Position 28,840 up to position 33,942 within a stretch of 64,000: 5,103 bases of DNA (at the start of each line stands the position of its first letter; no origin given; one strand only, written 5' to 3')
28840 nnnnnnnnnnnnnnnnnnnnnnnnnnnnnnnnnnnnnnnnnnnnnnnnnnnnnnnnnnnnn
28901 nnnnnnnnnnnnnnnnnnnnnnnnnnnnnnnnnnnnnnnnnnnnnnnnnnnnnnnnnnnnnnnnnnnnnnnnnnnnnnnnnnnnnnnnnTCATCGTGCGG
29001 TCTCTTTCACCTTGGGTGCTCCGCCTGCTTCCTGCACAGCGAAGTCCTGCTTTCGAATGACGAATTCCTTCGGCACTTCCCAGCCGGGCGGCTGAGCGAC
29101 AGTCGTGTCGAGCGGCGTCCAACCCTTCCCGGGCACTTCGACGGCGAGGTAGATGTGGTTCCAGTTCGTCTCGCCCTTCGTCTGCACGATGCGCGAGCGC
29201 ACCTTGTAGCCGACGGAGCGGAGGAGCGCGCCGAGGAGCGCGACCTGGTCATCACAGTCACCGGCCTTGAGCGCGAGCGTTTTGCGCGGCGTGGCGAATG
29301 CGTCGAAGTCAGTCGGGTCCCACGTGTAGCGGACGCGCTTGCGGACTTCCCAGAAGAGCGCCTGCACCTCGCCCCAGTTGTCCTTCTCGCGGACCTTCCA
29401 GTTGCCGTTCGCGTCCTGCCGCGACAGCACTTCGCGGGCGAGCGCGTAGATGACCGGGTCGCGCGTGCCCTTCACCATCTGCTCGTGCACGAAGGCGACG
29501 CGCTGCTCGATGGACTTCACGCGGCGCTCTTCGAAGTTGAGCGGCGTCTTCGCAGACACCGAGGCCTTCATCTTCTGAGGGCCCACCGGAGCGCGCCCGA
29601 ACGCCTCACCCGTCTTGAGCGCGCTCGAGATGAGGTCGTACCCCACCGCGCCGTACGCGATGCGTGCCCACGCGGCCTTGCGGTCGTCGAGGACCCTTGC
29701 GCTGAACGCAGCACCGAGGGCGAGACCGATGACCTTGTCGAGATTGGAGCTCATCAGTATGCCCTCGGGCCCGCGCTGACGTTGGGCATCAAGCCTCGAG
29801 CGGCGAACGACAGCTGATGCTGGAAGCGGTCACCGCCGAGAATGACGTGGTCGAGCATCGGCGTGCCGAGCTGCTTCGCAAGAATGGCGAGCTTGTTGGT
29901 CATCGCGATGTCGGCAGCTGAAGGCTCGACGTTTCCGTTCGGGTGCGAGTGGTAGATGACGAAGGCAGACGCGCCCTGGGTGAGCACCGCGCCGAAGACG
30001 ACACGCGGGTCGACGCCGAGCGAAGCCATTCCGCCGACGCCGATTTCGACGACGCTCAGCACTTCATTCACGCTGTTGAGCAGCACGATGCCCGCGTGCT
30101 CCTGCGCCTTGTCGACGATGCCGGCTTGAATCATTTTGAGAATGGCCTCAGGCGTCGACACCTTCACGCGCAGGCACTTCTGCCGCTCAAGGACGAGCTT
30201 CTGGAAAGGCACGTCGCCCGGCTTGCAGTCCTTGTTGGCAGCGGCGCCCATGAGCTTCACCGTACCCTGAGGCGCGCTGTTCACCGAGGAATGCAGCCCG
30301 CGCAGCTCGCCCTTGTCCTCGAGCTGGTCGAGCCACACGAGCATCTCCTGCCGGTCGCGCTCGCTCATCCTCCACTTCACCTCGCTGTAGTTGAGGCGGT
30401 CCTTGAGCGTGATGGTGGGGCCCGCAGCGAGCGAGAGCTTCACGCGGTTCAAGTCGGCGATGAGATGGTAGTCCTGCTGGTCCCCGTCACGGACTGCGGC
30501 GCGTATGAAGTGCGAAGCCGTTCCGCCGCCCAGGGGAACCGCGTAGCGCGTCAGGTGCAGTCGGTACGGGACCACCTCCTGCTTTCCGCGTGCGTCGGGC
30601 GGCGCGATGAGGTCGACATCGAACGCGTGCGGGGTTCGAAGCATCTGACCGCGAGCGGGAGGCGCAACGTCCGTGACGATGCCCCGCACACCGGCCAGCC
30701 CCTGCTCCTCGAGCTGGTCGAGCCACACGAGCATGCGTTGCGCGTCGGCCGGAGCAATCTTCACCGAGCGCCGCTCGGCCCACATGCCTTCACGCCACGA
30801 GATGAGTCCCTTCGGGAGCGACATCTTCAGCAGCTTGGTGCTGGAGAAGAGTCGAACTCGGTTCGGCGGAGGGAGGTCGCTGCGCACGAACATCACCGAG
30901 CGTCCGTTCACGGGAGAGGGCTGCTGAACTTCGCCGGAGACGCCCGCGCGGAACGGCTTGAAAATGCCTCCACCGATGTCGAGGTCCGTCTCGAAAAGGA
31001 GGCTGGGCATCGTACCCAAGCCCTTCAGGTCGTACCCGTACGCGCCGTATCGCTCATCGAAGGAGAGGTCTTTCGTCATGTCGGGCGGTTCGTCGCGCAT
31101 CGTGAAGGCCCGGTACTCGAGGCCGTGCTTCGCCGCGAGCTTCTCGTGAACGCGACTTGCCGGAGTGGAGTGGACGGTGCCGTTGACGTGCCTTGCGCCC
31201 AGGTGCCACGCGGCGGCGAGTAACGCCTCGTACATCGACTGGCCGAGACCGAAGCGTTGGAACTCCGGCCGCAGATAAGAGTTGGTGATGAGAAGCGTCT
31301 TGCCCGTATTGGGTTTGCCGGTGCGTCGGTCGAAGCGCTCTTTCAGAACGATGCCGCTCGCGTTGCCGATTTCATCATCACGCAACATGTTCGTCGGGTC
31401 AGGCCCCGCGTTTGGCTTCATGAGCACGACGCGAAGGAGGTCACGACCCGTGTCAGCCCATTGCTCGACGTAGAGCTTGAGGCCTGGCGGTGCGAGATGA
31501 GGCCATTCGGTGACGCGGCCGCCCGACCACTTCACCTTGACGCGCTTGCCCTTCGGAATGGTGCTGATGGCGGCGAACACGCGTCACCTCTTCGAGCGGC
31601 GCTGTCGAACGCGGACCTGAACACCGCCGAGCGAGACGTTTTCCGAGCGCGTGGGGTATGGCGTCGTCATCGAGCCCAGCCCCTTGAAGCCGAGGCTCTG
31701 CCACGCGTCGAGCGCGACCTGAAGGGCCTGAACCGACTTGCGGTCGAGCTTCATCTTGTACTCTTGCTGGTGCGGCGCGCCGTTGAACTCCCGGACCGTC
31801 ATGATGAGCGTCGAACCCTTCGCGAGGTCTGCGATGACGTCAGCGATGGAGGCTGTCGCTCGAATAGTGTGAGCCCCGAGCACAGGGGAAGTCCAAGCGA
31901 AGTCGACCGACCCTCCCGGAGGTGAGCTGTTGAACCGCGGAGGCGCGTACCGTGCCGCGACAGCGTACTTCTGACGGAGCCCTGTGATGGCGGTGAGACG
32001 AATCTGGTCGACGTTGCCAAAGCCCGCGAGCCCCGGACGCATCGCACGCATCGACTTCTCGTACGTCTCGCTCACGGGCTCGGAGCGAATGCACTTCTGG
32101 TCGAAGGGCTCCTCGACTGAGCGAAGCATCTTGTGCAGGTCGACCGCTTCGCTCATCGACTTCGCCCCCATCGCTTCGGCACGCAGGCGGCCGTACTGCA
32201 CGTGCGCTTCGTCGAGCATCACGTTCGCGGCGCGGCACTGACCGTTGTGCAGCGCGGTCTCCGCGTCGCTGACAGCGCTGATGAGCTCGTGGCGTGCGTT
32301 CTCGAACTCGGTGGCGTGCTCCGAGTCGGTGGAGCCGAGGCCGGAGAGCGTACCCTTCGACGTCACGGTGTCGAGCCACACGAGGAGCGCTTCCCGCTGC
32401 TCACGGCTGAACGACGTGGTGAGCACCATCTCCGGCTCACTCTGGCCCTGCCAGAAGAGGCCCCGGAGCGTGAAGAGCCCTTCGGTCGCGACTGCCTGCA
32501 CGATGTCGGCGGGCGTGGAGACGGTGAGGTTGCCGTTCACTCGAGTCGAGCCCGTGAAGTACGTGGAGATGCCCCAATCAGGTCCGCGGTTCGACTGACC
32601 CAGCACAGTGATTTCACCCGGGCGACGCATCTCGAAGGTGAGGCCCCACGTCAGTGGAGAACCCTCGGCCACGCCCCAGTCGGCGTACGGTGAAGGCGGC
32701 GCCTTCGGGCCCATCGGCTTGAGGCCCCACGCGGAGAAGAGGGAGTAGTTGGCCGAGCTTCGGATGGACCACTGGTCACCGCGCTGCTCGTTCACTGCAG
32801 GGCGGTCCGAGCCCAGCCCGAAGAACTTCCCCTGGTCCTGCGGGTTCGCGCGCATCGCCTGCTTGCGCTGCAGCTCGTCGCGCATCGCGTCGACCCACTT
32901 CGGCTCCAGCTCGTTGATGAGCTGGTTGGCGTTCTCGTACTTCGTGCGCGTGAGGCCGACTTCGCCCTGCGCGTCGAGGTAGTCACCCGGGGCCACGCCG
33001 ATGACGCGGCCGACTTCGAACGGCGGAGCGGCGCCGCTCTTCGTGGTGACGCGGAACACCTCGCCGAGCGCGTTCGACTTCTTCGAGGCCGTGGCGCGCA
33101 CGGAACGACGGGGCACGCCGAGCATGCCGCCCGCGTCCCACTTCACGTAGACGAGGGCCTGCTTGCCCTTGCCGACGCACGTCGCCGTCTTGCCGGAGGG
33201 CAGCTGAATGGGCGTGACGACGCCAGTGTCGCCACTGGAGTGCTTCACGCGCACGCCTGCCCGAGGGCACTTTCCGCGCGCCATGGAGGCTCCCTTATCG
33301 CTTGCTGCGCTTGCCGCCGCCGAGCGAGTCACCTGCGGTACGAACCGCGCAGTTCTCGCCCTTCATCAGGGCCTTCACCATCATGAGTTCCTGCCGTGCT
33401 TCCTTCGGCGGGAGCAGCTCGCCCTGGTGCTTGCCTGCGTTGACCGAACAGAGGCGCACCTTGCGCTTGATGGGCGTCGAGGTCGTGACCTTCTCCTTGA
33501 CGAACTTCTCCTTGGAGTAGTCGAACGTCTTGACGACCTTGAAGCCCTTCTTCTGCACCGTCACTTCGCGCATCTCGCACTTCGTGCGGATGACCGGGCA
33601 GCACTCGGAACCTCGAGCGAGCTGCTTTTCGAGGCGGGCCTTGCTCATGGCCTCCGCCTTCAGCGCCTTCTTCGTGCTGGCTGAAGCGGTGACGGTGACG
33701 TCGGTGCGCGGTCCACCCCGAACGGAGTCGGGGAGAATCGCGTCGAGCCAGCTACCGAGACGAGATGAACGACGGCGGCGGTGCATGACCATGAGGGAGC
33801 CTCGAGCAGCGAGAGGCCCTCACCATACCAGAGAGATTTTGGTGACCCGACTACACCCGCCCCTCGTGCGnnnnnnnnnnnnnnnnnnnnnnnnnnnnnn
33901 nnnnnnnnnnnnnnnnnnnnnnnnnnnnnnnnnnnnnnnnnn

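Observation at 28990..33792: Polyvalent-protein-like cluster: transglutaminase-like peptidase plus two paralogous multidomain proteins (GNAT-like, repeat modules, RadC/JAB)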

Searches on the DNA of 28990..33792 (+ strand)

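Call 7: search_dna_similar(query=window:28990-33792:+, collection=phages, mode=distant, max_rows=15)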
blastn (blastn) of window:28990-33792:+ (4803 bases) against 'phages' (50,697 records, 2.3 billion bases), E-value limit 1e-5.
No match.
